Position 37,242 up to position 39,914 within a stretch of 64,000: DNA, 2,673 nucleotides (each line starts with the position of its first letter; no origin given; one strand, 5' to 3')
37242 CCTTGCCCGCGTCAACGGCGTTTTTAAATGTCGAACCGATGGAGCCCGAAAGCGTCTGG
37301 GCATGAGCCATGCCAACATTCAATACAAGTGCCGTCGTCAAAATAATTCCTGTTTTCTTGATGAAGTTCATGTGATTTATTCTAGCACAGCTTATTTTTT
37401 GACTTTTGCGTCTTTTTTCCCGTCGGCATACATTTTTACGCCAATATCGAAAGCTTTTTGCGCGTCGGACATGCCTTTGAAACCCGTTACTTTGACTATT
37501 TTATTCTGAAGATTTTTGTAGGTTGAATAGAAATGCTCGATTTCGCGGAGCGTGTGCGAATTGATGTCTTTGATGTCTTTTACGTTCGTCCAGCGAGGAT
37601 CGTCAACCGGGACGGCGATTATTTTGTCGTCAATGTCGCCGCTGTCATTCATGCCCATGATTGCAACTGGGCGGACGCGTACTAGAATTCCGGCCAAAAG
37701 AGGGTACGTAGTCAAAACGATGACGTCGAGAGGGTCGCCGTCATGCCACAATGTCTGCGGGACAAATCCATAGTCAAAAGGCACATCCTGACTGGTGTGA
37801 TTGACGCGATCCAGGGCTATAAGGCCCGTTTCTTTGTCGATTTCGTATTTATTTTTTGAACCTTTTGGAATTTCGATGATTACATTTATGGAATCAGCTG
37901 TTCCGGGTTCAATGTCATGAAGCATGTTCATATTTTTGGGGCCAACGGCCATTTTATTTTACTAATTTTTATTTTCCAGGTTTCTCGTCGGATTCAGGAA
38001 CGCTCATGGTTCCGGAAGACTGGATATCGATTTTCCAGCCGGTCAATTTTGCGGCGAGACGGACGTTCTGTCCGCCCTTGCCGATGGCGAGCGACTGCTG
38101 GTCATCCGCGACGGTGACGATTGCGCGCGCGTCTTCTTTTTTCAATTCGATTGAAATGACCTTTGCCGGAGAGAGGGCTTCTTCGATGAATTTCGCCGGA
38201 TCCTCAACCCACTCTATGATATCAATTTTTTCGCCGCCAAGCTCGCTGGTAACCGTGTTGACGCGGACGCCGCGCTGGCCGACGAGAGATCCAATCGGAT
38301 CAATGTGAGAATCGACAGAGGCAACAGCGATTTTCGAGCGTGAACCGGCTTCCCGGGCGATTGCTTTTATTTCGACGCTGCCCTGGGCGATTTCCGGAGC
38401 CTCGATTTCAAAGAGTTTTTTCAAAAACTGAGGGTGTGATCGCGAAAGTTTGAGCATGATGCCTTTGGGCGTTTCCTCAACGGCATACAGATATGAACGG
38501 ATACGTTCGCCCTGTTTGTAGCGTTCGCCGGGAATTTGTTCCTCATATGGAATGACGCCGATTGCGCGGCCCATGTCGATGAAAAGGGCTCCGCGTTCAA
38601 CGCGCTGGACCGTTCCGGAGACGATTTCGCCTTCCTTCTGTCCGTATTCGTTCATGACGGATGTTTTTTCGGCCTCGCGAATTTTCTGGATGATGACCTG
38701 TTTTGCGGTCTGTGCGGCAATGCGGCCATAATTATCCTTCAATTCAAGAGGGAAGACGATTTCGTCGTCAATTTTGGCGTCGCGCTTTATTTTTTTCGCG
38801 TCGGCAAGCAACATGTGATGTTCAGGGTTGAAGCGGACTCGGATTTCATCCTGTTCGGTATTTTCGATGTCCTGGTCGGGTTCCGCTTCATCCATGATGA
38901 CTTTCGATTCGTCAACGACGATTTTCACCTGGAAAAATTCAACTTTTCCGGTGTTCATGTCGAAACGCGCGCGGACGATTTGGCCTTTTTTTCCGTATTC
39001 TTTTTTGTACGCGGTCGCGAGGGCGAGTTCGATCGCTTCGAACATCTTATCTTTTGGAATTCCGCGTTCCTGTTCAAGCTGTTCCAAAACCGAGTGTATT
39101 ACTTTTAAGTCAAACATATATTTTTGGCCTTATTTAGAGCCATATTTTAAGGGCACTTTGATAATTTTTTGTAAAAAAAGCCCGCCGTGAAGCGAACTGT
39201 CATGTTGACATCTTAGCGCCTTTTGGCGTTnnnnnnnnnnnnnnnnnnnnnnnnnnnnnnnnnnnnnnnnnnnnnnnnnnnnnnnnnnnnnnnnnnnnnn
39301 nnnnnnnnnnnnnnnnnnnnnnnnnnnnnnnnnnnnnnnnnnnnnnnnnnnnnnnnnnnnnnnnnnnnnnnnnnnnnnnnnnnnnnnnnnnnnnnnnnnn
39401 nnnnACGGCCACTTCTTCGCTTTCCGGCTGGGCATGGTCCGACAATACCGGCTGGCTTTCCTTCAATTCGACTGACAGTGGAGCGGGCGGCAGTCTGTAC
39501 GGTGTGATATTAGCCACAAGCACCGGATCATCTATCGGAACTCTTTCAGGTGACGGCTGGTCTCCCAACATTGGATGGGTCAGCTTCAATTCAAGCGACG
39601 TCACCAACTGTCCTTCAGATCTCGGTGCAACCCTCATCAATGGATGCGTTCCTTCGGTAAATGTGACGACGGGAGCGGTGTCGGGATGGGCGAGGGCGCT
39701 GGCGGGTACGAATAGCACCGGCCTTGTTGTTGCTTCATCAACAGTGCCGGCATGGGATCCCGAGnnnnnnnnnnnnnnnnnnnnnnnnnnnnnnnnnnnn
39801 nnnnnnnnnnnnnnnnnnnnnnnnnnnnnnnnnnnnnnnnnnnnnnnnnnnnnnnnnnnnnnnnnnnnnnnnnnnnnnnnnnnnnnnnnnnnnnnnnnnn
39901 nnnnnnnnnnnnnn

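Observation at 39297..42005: Asp-box beta-propeller giant protein directly upstream of pilB-pilC-pilins; candidate PilY1-like tip adhesin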

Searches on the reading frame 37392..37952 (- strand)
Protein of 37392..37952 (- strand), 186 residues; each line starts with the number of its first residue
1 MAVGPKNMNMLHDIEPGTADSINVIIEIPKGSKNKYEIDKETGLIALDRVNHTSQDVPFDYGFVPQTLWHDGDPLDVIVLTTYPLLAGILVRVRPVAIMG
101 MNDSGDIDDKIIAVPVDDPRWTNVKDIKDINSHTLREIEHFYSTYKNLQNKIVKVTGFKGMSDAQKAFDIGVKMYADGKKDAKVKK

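Call 6: search_protein_families(library=pfam, proteins=[window:37392-37952:-], max_evalue=0.01)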
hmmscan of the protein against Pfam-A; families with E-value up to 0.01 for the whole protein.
window:37392-37952:- (186 aa): 1 family
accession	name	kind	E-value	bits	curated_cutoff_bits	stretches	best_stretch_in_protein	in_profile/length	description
PF00719.24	Pyrophosphatase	-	1.9e-54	184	23.5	1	24-173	1-150/153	Inorganic pyrophosphatase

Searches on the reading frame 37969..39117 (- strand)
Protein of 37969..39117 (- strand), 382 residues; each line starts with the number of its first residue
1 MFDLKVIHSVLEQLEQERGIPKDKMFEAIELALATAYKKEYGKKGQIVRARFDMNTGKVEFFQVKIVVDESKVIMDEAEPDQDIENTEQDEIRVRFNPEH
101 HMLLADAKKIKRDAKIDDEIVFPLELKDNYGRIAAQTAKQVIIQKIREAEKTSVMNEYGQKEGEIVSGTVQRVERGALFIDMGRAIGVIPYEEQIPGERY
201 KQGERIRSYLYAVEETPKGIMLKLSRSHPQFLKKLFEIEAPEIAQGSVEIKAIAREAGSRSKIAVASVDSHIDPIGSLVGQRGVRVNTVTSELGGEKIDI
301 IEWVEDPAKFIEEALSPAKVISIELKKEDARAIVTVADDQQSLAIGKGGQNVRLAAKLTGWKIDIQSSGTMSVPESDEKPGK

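Call 6: search_protein_families(library=pfam, proteins=[window:37969-39117:-], max_evalue=0.01)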
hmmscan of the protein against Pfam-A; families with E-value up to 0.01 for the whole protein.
window:37969-39117:- (382 aa): 7 families
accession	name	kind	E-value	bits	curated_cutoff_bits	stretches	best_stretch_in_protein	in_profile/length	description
PF08529.16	NusA_N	-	1.3e-31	109.7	23.8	1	9-151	4-118/119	NusA N-terminal domain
PF13184.12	KH_5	-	6.5e-28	97.1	27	1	257-324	1-68/69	NusA-like KH domain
PF00575.29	S1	-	3.8e-09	37.2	22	1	161-223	3-72/74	S1 RNA binding domain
PF23095.1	KH_NusA_C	-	1.5e-06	28.6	34.2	1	332-366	1-35/59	Transcription termination/antitermination protein NusA, KH domain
PF07650.23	KH_2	-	0.00035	20.8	22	1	310-360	5-55/78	KH domain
PF00013.35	KH_1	-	0.0015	18.7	21.5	0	334-368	4-39/66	KH domain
PF10246.15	MRP-S35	-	0.0019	18.6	25.1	1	152-214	13-75/105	Mitochondrial ribosomal protein MRP-S35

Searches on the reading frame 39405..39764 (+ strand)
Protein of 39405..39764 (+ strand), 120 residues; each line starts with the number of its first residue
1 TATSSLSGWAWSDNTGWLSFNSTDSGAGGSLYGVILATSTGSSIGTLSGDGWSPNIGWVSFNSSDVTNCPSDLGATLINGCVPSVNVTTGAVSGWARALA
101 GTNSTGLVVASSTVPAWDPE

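Call 106: search_protein_representatives(protein=window:39405-39764:+)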
Query: 120 residues. Proteins with E-value up to 0.001 (for the whole library): 2639; up to 1e-10: 432; up to 1e-30: 1. The best 150 are listed.
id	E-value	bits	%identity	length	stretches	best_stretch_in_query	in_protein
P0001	4.9e-66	237.1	100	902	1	1-120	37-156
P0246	3.5e-26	108.3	47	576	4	3-99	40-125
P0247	4.2e-24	101.6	47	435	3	1-100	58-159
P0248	4.3e-24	101.6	57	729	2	2-101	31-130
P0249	6.4e-24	101.0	50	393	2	3-106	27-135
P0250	5.0e-23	98.1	49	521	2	4-103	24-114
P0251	1.4e-22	96.7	50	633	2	5-116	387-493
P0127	2.8e-22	95.7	67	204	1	3-105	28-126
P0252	4.2e-22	95.1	41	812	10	8-76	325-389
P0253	5.6e-22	94.7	64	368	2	2-104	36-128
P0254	1.3e-21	93.5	44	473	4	5-101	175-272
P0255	1.6e-21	93.3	46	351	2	2-106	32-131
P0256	4.3e-21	91.8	48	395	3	3-118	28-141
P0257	4.5e-21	91.8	46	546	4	5-104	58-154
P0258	2.2e-20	89.5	51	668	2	5-104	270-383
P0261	7.4e-20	87.9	51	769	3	4-103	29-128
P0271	9.8e-19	84.2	57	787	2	5-105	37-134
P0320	9.2e-16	74.6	53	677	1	2-106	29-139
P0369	1.8e-14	70.4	48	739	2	4-105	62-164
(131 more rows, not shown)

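Call 109: search_protein_families(library=pfam, proteins=[P0271, P0320, P0248, P0261, P0369], max_evalue=0.01)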
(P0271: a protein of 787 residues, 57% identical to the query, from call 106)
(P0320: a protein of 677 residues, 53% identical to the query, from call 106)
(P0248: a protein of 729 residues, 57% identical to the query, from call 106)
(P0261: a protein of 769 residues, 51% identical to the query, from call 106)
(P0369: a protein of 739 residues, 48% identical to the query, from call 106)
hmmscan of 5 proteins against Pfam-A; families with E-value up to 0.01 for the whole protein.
P0271 (787 aa): 0 families

P0320 (677 aa): 0 families

P0248 (729 aa): 5 families
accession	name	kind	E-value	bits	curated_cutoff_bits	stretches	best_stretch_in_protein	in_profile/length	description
PF15902.12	Sortilin-Vps10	-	4.2e-12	46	33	2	313-389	355-439/446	Sortilin, neurotensin receptor 3,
PF14870.12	PSII_BNR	-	4.3e-08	33.2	27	1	160-254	84-180/303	Photosynthesis system II assembly factor YCF48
PF02012.26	BNR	-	1.7e-07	30.6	27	0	285-295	1-11/12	BNR/Asp-box repeat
PF24316.1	Tli3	-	4e-05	24.4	27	0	237-287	80-128/129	T6SS Tli3 immunity protein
PF18975.6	DUF5711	-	0.0014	18.4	26.3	0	350-415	99-163/344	Family of unknown function (DUF5711)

P0261 (769 aa): 4 families
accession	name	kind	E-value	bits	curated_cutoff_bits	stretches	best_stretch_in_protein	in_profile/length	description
PF02012.26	BNR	-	5.8e-08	32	27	0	296-306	1-11/12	BNR/Asp-box repeat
PF15899.11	BNR_6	-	1.4e-06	28.2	27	0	391-402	1-12/14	BNR-Asp box repeat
PF13088.12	BNR_2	-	9.3e-06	25.6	31.4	0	294-354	84-151/277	BNR repeat-like domain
PF24316.1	Tli3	-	0.0019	19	27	0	313-357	50-99/129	T6SS Tli3 immunity protein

P0369 (739 aa): 2 families
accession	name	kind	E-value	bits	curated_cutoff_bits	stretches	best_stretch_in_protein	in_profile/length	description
PF15902.12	Sortilin-Vps10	-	1.2e-16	61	33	2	232-339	2-113/446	Sortilin, neurotensin receptor 3,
PF02012.26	BNR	-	8.6e-07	28.5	27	0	234-244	1-11/12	BNR/Asp-box repeat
